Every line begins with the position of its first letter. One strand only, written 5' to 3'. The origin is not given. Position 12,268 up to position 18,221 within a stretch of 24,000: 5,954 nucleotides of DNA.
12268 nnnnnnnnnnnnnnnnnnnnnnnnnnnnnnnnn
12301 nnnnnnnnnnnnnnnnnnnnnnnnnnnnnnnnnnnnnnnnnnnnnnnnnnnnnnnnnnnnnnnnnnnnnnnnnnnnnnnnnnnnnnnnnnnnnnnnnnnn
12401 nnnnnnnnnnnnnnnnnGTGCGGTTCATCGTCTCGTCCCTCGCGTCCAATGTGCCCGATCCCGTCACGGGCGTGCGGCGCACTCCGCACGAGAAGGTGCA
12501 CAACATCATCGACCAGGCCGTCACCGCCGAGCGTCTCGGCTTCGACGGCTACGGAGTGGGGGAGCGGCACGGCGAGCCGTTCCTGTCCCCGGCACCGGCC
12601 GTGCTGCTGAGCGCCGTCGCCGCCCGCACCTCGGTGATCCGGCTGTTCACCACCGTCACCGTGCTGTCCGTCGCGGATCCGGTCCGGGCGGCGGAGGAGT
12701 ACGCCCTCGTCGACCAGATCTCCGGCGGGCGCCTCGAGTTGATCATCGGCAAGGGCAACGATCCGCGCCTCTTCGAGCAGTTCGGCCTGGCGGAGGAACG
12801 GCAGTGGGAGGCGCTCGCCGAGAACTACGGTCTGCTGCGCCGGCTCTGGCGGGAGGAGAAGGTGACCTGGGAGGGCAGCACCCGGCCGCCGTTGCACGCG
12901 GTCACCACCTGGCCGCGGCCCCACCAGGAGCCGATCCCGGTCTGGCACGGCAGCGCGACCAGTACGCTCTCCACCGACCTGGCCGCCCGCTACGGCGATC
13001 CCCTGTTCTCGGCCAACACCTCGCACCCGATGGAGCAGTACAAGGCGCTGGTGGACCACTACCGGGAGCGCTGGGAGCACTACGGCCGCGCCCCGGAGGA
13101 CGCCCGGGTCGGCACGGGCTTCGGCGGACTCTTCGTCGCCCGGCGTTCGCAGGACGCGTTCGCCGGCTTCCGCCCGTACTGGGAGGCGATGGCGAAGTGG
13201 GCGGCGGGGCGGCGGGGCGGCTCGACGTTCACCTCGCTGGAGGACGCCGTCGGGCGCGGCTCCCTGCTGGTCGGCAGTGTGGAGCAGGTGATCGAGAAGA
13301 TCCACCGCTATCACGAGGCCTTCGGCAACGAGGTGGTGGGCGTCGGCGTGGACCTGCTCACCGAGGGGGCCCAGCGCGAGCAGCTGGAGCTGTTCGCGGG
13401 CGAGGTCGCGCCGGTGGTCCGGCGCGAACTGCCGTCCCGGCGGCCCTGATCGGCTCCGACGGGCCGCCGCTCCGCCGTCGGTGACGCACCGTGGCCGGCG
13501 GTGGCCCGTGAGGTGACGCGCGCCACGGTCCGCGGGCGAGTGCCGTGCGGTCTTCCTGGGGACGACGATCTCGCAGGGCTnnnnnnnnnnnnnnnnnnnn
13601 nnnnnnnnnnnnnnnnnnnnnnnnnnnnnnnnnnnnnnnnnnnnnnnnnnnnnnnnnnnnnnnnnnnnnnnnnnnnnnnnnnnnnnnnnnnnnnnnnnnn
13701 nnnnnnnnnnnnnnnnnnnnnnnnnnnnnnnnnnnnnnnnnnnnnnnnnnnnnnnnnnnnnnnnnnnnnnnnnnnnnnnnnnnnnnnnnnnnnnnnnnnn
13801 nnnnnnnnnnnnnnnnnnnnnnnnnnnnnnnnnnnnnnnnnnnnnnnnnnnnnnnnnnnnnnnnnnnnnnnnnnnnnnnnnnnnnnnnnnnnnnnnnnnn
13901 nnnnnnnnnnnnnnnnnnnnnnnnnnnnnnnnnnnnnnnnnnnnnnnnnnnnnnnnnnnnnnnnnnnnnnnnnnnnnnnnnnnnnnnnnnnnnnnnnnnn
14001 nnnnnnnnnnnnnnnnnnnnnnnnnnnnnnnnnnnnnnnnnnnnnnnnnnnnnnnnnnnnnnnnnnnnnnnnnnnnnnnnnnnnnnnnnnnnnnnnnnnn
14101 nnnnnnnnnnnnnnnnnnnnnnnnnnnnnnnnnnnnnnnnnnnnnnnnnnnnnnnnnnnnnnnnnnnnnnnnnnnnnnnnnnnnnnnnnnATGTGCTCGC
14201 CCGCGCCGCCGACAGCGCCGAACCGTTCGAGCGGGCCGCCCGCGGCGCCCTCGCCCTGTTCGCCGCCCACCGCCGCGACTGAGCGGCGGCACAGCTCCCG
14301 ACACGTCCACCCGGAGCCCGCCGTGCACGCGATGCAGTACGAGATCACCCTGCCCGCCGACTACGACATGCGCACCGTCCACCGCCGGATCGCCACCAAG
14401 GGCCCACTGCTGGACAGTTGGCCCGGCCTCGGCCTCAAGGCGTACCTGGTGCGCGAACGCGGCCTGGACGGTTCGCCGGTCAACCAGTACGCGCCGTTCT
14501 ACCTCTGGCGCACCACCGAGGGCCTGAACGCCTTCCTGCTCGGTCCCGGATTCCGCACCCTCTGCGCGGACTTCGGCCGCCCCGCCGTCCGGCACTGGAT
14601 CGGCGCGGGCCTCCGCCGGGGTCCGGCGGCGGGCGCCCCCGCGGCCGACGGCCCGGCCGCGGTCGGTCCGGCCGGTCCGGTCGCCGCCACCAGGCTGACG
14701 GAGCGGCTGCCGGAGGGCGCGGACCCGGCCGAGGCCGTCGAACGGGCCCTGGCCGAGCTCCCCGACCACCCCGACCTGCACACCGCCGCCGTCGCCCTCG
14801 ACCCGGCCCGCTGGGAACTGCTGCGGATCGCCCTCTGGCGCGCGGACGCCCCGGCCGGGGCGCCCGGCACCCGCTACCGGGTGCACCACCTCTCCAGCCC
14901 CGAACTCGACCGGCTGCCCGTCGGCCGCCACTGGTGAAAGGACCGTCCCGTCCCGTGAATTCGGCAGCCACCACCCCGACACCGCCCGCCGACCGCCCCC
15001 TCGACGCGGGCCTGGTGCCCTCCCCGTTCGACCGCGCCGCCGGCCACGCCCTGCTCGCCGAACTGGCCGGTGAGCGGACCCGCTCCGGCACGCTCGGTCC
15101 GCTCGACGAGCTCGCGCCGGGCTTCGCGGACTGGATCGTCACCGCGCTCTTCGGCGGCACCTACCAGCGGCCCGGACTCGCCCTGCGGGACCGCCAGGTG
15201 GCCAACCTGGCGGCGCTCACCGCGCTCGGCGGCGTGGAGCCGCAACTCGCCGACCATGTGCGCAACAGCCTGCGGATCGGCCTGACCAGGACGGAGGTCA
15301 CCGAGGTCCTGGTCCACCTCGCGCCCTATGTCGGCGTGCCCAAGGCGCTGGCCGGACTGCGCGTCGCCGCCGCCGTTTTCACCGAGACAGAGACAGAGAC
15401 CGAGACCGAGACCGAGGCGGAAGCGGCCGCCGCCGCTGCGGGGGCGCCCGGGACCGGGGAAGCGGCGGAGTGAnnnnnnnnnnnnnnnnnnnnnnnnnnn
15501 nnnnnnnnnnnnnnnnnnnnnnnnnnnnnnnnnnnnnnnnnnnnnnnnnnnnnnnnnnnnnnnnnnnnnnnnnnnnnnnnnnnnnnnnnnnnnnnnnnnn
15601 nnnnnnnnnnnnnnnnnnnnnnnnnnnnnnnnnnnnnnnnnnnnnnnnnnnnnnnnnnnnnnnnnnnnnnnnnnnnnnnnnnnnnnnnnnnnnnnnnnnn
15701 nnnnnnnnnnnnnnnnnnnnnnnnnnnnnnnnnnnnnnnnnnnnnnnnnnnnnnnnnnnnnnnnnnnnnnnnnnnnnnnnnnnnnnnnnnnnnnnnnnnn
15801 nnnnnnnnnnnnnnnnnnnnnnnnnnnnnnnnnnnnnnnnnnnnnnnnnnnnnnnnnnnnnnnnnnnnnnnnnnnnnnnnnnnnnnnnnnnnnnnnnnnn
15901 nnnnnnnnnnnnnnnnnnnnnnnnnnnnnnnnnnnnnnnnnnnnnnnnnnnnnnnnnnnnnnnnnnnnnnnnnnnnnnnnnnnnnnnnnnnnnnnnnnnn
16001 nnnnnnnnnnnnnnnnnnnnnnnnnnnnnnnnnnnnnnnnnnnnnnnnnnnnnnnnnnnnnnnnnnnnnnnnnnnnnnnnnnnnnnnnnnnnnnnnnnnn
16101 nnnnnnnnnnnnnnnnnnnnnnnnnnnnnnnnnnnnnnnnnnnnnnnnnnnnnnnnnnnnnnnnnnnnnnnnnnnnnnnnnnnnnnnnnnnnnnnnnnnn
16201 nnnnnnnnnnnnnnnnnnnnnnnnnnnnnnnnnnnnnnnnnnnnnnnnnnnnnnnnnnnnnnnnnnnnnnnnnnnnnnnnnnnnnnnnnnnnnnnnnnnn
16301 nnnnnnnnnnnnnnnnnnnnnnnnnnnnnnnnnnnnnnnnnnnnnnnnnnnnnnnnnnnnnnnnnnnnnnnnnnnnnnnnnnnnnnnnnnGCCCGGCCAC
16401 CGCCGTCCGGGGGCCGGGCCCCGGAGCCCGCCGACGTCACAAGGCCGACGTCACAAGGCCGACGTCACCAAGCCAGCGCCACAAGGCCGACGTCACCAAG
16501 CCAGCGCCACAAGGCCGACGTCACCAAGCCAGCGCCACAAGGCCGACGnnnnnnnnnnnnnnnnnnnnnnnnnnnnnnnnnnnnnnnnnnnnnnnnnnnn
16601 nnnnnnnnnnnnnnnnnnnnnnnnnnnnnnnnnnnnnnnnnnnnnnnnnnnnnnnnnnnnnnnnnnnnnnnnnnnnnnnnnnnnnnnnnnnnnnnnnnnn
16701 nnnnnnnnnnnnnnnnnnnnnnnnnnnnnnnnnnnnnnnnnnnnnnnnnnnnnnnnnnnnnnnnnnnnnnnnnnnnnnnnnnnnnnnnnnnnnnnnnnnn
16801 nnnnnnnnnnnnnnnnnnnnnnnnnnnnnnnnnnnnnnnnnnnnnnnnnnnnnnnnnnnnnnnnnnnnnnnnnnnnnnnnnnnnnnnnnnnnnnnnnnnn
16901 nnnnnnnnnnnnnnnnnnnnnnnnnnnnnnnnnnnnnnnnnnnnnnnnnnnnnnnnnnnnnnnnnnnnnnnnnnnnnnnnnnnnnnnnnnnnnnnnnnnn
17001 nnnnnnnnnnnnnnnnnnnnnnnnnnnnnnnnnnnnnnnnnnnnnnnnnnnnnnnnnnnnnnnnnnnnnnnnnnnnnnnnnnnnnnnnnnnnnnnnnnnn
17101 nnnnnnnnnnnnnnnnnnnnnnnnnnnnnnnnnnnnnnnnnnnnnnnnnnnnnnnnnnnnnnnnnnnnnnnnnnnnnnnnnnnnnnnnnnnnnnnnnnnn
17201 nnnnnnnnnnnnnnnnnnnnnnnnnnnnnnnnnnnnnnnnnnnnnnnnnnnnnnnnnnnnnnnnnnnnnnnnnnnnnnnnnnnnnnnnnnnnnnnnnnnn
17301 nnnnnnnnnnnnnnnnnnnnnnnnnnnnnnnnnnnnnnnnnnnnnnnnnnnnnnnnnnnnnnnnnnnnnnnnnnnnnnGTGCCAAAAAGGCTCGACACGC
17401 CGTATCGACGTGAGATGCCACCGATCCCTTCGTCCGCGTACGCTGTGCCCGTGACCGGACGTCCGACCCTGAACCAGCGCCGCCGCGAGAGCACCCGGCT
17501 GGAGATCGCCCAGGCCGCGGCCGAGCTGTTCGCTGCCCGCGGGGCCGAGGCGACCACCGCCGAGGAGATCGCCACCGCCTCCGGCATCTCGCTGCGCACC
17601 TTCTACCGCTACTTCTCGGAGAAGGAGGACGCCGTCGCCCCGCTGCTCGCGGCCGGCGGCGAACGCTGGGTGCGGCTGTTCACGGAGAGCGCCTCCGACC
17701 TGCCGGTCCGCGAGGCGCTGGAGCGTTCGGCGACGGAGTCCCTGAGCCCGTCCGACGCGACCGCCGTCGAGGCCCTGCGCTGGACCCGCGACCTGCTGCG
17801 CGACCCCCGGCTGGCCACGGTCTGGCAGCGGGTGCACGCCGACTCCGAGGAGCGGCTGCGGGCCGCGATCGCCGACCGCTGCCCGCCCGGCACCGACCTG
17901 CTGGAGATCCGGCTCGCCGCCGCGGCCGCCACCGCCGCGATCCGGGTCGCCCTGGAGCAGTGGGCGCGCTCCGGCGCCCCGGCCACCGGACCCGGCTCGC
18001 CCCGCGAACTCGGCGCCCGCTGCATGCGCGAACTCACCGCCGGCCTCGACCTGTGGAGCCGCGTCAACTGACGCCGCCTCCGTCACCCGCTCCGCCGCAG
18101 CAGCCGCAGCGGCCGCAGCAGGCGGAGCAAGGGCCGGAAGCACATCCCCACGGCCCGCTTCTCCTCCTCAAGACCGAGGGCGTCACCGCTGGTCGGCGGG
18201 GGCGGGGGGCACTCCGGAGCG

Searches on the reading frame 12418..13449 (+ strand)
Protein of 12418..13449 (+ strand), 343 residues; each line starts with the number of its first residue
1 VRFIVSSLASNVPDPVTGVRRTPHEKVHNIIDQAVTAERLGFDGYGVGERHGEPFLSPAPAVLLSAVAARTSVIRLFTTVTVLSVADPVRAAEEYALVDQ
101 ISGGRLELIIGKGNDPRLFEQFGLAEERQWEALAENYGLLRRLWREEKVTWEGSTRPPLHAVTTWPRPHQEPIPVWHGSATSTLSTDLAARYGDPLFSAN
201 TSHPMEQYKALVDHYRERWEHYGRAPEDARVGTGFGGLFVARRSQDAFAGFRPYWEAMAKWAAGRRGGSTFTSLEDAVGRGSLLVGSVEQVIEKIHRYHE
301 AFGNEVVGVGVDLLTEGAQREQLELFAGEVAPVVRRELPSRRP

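Call 6: search_protein_families(library=pfam, proteins=[window:12418-13449:+])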
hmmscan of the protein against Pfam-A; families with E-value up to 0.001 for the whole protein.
window:12418-13449:+ (343 aa): 1 family
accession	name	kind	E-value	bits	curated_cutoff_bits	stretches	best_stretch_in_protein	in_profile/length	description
PF00296.26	Bac_luciferase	-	2.9e-73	247.4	27.9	1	1-303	1-312/314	Luciferase-like monooxygenase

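Call 15: find_related_loci(query=window:12418-13446:+, collection=genome_contigs, flank=3000)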
Query window:12418-13446:+ (343 aa) in genome_contigs; peptide patterns used: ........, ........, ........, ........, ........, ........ (x = any residue, [..] = any of these).
141 stretches matched a pattern; 111 encode a relative of the query (tblastn E <= 1e-3); the best 80 are kept; 80 distinct loci.
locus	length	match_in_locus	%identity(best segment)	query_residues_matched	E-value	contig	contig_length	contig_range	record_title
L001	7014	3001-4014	95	1-338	0e+0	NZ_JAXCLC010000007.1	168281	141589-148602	Kitasatospora purpeofusca strain SeTe27 7, whole genome shotgun sequence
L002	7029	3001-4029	82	1-343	0e+0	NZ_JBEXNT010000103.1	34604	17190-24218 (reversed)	Kitasatospora sp. NPDC002965 NPDC002965_86_F10.ctg-0103, whole genome shotgun sequence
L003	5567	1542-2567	80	1-342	0e+0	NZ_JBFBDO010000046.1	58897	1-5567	Kitasatospora sp. NPDC093806 NPDC093806_177_A2.ctg-0046, whole genome shotgun sequence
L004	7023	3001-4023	80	1-341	0e+0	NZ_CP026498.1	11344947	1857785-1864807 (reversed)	Streptomyces sp. CB01881 chromosome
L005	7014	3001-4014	81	1-338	0e+0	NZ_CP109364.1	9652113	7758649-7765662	Kitasatospora sp. NBC_01560 chromosome, complete genome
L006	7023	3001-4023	80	1-341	0e+0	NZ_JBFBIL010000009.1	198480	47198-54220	Kitasatospora sp. NPDC088351 NPDC088351_187_D5.ctg-0009, whole genome shotgun sequence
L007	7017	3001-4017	80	1-339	0e+0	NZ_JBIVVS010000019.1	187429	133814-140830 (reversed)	Kitasatospora sp. NPDC091207 NPDC091207_165_D9.ctg-0019, whole genome shotgun sequence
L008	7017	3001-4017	80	1-339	0e+0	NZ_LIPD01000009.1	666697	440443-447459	Streptomyces sp. CB02056 scaffold9, whole genome shotgun sequence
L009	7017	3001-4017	79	1-339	0e+0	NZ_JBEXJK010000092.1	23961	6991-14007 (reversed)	Kitasatospora sp. NPDC004799 NPDC004799_30_H2.ctg-0092, whole genome shotgun sequence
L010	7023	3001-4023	80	1-341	0e+0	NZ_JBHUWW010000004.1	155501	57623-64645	Kitasatospora sp. NPDC057223 NPDC057223_T21_C10.ctg-0004, whole genome shotgun sequence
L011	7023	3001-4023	78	1-341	0e+0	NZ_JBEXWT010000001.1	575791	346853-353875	Kitasatospora sp. NPDC005856 NPDC005856_8_E8.ctg-0001, whole genome shotgun sequence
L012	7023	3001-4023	79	1-341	0e+0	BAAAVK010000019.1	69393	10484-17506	Streptomyces lactacystinicus JCM 10101 DNA, sequence019, whole genome shotgun sequence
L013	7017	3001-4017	78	1-339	1e-179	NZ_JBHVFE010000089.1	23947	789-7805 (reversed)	Kitasatospora sp. NPDC057542 NPDC057542_T22_E11.ctg-0089, whole genome shotgun sequence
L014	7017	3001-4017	78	1-339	1e-179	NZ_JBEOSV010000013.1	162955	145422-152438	Kitasatospora sp. NPDC096077 NPDC096077_221_B9.ctg-0013, whole genome shotgun sequence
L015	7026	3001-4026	77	1-342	9e-180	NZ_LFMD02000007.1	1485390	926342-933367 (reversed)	Kitasatospora sp. SUK 42 Scaffold_7_pilon, whole genome shotgun sequence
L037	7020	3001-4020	62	1-340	1e-139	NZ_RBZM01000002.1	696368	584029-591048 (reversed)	Cohnella endophytica strain M2MS4P-1 Scaffold1_2, whole genome shotgun sequence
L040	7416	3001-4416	57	1-341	2e-123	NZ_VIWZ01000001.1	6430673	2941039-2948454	Micromonospora taraxaci strain DSM 45885 Ga0310419_11, whole genome shotgun sequence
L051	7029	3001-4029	54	1-341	8e-118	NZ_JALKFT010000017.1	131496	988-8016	Frankia umida strain Ag45/Mut15 NODE_17_length_131496_cov_42.784963, whole genome shotgun sequence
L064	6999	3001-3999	53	1-336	4e-111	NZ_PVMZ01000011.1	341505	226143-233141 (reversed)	Actinoplanes italicus strain DSM 43146 Ga0180974_111, whole genome shotgun sequence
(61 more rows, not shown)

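Call 43: search_protein_families(library=ncbifam, proteins=[window:12418-13449:+], max_evalue=0.00001)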
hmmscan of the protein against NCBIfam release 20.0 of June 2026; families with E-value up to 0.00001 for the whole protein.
window:12418-13449:+ (343 aa): 26 families (the best 25 are shown)
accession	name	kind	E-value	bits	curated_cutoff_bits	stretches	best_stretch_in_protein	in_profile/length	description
TIGR04036.1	LLM_CE1758_fam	subfamily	1.9e-80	270.4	479.1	1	1-343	1-340/355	CE1758 family FMN-dependent luciferase-like monooxygenase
TIGR03858.1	LLM_2I7G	subfamily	2.8e-61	207.3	462.25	1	7-335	6-337/337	Atu2307/SP_0267 family LLM class monooxygenase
TIGR03619.1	F420_Rv2161c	subfamily_domain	2e-32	112.7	166.9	1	56-241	40-218/247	TIGR03619 family F420-dependent LLM class oxidoreductase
TIGR04020.1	seco_metab_LLM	subfamily_domain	1.4e-31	109.9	244.45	1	23-232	14-224/341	MupA/Atu3671 family FMN-dependent luciferase-like monooxygenase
TIGR04027.1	LLM_KPN_01858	hypoth_equivalog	7e-24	84.4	412.9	1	24-155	16-149/326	putative FMN-dependent luciferase-like monooxygenase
TIGR03560.1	F420_Rv1855c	subfamily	1.1e-18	67.8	231.4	1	23-228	8-221/227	TIGR03560 family F420-dependent LLM class oxidoreductase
TIGR03558.1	oxido_grp_1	subfamily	1.1e-18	67.6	166.95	1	22-227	14-213/325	MsnO8 family LLM class oxidoreductase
TIGR03621.1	F420_MSMEG_2516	subfamily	7.1e-18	64.7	213.15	1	24-193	10-170/295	TIGR03621 family F420-dependent LLM class oxidoreductase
NF002619.0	PRK02271.1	equivalog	1.3e-16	60.9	276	1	18-231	4-207/329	5,10-methylenetetrahydromethanopterin reductase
TIGR03857.1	F420_MSMEG_2249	hypoth_equivalog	3.1e-16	59.5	218.4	1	27-155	13-135/329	TIGR03857 family LLM class F420-dependent oxidoreductase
TIGR03571.1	lucif_BA3436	subfamily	4.3e-16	59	303.9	1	59-219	68-225/304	TIGR03571 family LLM class oxidoreductase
TIGR03557.1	F420_G6P_family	subfamily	3.2e-14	52.8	210.4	1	28-307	13-291/316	TIGR03557 family F420-dependent LLM class oxidoreductase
NF052254.1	luciferase_Alph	exception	7e-13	48.5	600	1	25-223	19-215/354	luciferase subunit alpha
TIGR04021.1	LLM_DMSO2_sfnG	equivalog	7.7e-13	48.5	382.95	1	62-244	65-241/350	dimethylsulfone monooxygenase SfnG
TIGR03860.1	FMN_nitrolo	subfamily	1.3e-12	47.3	279.7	0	50-127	63-139/422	NtaA/DmoA family FMN-dependent monooxygenase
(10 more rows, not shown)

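Call 54: search_protein_families(library=pfam, proteins=[L040:390-1598:+, L040:1614-2972:+, L040:4087-5211:+, L064:793-1743:+, L064:1649-3004:+, L064:4017-5132:+, L064:5190-6422:+, L037:272-1657:+, L037:2347-2973:+, L051:4056-5162:+], max_evalue=0.00001)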
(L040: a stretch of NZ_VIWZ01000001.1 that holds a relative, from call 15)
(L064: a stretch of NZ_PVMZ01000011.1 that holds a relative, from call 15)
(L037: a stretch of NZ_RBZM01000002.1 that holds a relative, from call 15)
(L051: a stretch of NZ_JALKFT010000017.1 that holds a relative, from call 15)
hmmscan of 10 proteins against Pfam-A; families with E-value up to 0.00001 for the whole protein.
L040:390-1598:+ (402 aa): 1 family
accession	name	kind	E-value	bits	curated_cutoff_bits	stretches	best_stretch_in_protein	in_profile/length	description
PF00296.26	Bac_luciferase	-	3.9e-25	89.3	27.9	1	33-306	20-241/314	Luciferase-like monooxygenase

L040:1614-2972:+ (452 aa): 1 family
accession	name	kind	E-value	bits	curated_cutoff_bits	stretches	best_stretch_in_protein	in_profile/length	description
PF00296.26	Bac_luciferase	-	1.8e-44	152.9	27.9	1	24-390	14-310/314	Luciferase-like monooxygenase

L040:4087-5211:+ (374 aa): 1 family
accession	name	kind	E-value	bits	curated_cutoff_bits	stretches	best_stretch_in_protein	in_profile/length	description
PF00296.26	Bac_luciferase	-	4.8e-39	135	27.9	2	13-118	10-114/314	Luciferase-like monooxygenase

L064:793-1743:+ (316 aa): 1 family
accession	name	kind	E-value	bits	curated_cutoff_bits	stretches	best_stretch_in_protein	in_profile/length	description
PF00296.26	Bac_luciferase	-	2.3e-26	93.3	27.9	1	9-219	15-205/314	Luciferase-like monooxygenase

L064:1649-3004:+ (451 aa): 1 family
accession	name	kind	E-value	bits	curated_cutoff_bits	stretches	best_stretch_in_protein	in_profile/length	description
PF00296.26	Bac_luciferase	-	3e-42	145.5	27.9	1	52-401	15-310/314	Luciferase-like monooxygenase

L064:4017-5132:+ (371 aa): 1 family
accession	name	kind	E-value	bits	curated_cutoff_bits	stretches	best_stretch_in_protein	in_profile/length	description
PF00296.26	Bac_luciferase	-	3.3e-39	135.5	27.9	2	20-117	17-114/314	Luciferase-like monooxygenase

L064:5190-6422:+ (410 aa): 2 families
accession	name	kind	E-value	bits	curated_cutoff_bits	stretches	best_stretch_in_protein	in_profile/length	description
PF05977.19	MFS_3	-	2.7e-32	112.3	27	1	21-407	21-408/524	Transmembrane secretion effector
PF07690.21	MFS_1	-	7.2e-32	111.1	33.4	1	20-345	6-333/347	Major Facilitator Superfamily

L037:272-1657:+ (461 aa): 7 families
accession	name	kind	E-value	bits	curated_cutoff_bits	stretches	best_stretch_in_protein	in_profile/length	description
PF02754.22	CCG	-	5.1e-37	126.3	20.6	2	344-429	1-85/85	Cysteine-rich domain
PF13183.11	Fer4_8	-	1.6e-13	51.4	27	1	35-103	2-68/68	4Fe-4S dicluster domain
PF13534.11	Fer4_17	-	1e-11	45.6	22.2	1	37-103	1-60/61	4Fe-4S dicluster domain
PF12838.12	Fer4_7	-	5.2e-08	33.7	27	1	37-103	1-52/52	4Fe-4S dicluster domain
PF13187.11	Fer4_9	-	2.8e-07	30.9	27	0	88-113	1-26/52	4Fe-4S dicluster domain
PF00037.32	Fer4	-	1.7e-06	28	21.1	0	87-103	6-22/24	4Fe-4S binding domain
PF13237.11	Fer4_10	-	8.8e-06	26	25.5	0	33-100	4-53/53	4Fe-4S dicluster domain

L037:2347-2973:+ (208 aa): 1 family
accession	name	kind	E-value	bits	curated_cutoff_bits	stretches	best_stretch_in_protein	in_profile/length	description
PF14595.12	Thioredoxin_9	-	4.7e-28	98.1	25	1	22-144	1-122/129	Thioredoxin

L051:4056-5162:+ (368 aa): 1 family
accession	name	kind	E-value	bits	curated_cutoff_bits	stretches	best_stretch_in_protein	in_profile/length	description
PF00296.26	Bac_luciferase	-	1.5e-60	205.6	27.9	1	12-338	3-314/314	Luciferase-like monooxygenase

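Call 70: search_solved_structures(query=window:12418-13446:+, max_evalue=1e-10)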
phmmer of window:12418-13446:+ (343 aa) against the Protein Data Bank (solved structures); distinct sequences matched with E-value up to 1e-10: 10.
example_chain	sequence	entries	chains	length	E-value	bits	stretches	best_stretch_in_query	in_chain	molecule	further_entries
2i7g_A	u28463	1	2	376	7.2e-40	140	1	11-339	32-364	Monooxygenase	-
7bip_A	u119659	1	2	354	5e-20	74.7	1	33-246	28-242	Luciferase-like monooxygenase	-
8k74_A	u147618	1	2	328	2.5e-17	65.9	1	32-151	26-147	Alkanal monooxygenase alpha chain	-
8cbb_A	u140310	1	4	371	2.6e-17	65.8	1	34-227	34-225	Alkanal monooxygenase alpha chain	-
6ket_A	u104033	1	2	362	2.5e-16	62.5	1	23-231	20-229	PuwE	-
4us5_D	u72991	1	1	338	3.3e-12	49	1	21-216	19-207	LUCIFERASE-LIKE MONOOXYGENASE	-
4us5_A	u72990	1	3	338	6e-12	48.2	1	21-216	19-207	LUCIFERASE-LIKE MONOOXYGENASE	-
8qq8_A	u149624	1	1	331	3.1e-11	45.8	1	18-231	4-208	5,10-methylenetetrahydromethanopterin reductase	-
8qpm_A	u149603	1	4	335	3.5e-11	45.7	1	18-231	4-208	5,10-methylenetetrahydromethanopterin reductase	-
8qpl_A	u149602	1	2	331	3.9e-11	45.5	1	18-231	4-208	5,10-methylenetetrahydromethanopterin reductase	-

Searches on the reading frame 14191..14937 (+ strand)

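Call 6: search_protein_families(library=pfam, proteins=[window:14191-14937:+])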
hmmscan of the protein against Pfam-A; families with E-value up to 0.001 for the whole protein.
window:14191-14937:+ (248 aa): 1 family
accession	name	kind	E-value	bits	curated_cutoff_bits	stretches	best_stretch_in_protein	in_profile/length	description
PF16157.10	DUF4865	-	4.3e-58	196.8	26.7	1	46-235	2-183/183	Domain of unknown function (DUF4865)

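Call 43: search_protein_families(library=ncbifam, proteins=[window:14191-14937:+], max_evalue=0.00001)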
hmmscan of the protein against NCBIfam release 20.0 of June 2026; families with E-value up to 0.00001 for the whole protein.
window:14191-14937:+ (248 aa): 0 families

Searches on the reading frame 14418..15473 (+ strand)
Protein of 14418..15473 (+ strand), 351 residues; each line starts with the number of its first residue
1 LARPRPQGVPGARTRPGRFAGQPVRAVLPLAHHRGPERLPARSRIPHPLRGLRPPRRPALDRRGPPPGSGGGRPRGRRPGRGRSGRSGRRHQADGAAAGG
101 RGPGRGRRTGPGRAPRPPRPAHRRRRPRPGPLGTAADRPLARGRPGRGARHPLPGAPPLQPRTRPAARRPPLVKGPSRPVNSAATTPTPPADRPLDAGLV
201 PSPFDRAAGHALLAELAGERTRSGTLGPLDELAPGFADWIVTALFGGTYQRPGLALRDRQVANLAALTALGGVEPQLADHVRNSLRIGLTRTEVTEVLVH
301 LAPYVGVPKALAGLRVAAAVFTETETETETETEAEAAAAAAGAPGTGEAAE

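Call 6: search_protein_families(library=pfam, proteins=[window:14418-15473:+])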
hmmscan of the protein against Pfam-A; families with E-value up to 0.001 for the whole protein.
window:14418-15473:+ (351 aa): 1 family
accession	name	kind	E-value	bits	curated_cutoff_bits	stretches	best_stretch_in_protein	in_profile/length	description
PF02627.25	CMD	-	4e-14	52.8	23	1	236-318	3-83/84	Carboxymuconolactone decarboxylase family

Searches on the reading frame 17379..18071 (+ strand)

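Call 7: search_protein_families(library=pfam, proteins=[window:17379-18071:+])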
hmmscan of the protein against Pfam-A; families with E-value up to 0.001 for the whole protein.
window:17379-18071:+ (230 aa): 2 families
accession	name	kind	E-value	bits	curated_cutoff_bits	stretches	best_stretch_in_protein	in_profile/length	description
PF00440.29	TetR_N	-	8.6e-12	45.1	24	1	44-84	2-42/47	Bacterial regulatory proteins, tetR family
PF13384.12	HTH_23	-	0.00075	19.7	24.6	0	35-80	2-39/50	Homeodomain-like domain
